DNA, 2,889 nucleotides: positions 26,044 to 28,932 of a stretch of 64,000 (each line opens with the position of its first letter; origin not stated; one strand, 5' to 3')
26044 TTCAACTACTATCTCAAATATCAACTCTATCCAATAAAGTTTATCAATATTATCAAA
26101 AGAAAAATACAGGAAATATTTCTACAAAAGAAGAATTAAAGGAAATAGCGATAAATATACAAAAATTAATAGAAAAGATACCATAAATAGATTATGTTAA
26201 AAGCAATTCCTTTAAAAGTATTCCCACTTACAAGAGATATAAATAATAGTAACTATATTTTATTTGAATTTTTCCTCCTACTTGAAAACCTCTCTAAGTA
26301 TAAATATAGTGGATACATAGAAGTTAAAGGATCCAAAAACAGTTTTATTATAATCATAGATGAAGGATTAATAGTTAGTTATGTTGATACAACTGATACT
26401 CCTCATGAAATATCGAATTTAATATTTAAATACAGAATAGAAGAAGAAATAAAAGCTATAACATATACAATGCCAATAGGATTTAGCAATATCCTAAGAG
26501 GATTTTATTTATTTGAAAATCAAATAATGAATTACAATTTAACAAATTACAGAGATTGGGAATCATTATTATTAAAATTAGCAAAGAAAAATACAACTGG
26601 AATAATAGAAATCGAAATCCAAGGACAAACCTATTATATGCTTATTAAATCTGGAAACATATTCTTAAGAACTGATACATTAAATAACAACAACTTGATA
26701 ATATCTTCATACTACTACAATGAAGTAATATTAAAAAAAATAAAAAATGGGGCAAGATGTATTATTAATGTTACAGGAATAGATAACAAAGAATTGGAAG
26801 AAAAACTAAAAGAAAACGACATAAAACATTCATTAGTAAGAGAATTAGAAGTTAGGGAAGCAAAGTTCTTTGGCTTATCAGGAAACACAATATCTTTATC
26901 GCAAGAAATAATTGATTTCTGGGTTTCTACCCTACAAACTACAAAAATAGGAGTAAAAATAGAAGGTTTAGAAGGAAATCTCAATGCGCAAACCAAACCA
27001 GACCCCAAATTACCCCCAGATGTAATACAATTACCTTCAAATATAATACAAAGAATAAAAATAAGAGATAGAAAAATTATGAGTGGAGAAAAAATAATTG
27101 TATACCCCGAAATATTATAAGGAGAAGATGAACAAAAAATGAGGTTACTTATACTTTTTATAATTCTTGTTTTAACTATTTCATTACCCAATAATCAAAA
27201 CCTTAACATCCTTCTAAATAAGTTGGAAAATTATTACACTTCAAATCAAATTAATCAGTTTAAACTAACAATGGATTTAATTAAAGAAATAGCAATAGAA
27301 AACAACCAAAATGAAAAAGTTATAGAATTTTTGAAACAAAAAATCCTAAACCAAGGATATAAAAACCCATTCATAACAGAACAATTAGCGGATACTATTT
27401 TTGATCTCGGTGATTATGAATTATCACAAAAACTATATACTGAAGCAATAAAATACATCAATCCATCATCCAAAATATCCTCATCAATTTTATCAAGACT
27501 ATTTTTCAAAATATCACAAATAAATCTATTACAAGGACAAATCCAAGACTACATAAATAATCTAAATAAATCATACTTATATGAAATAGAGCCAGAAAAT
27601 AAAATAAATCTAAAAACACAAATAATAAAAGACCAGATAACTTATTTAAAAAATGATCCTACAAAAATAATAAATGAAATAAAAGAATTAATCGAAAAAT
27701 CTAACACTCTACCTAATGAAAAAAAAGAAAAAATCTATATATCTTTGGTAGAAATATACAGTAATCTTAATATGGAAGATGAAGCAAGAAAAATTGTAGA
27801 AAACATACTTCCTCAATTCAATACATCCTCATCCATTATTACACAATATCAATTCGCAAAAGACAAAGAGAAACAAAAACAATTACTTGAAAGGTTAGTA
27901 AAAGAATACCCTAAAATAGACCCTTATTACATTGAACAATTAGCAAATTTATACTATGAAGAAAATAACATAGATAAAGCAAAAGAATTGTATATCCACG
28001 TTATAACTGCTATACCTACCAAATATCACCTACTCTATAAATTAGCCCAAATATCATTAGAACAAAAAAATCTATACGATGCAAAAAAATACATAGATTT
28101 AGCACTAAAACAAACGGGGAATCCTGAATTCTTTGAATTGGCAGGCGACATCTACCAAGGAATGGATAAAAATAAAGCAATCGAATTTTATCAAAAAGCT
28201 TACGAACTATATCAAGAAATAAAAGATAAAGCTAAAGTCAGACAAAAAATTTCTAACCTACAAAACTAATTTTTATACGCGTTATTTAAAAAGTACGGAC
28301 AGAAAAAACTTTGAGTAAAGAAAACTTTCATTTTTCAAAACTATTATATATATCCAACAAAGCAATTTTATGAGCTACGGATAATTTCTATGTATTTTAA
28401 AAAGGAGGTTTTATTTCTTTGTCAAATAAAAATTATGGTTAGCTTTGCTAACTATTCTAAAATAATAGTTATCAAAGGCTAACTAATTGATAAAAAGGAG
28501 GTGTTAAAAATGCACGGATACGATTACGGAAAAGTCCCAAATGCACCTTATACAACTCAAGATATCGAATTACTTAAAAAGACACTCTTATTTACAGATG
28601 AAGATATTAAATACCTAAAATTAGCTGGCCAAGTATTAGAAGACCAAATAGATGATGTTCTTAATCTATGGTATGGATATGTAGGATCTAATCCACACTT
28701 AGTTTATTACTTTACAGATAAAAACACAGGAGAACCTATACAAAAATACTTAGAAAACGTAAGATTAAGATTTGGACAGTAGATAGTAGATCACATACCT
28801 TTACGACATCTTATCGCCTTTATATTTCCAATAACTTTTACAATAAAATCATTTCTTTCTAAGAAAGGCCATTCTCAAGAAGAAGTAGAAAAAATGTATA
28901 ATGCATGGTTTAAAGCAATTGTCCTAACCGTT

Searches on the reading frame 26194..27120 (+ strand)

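Call 4: search_protein_families(library=pfam, proteins=[window:26194-27120:+], max_evalue=0.01)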
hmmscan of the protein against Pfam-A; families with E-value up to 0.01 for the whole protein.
window:26194-27120:+ (308 aa): 1 family
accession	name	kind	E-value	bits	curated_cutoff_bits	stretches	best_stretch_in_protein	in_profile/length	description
PF04182.18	B-block_TFIIIC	-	0.00012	22.6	22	1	125-176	7-55/73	B-block binding subunit of TFIIIC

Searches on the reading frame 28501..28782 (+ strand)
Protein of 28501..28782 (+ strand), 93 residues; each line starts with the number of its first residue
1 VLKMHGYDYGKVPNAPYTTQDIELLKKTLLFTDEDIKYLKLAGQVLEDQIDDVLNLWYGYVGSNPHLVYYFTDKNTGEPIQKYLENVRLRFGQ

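Call 3: search_protein_families(library=ncbifam, proteins=[window:28501-28782:+], max_evalue=0.001)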
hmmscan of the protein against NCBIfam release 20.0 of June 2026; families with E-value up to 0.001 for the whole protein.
window:28501-28782:+ (93 aa): 0 families

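Call 4: search_protein_families(library=pfam, proteins=[window:28501-28782:+], max_evalue=0.01)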
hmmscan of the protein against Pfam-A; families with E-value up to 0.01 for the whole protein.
window:28501-28782:+ (93 aa): 2 families
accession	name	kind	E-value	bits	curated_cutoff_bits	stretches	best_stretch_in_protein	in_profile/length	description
PF11563.14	Protoglobin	-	6.3e-12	46.2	25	1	20-84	3-60/158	Protoglobin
PF23937.1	DUF7272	-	0.0025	17.8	27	1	19-75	118-175/196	Family of unknown function (DUF7272)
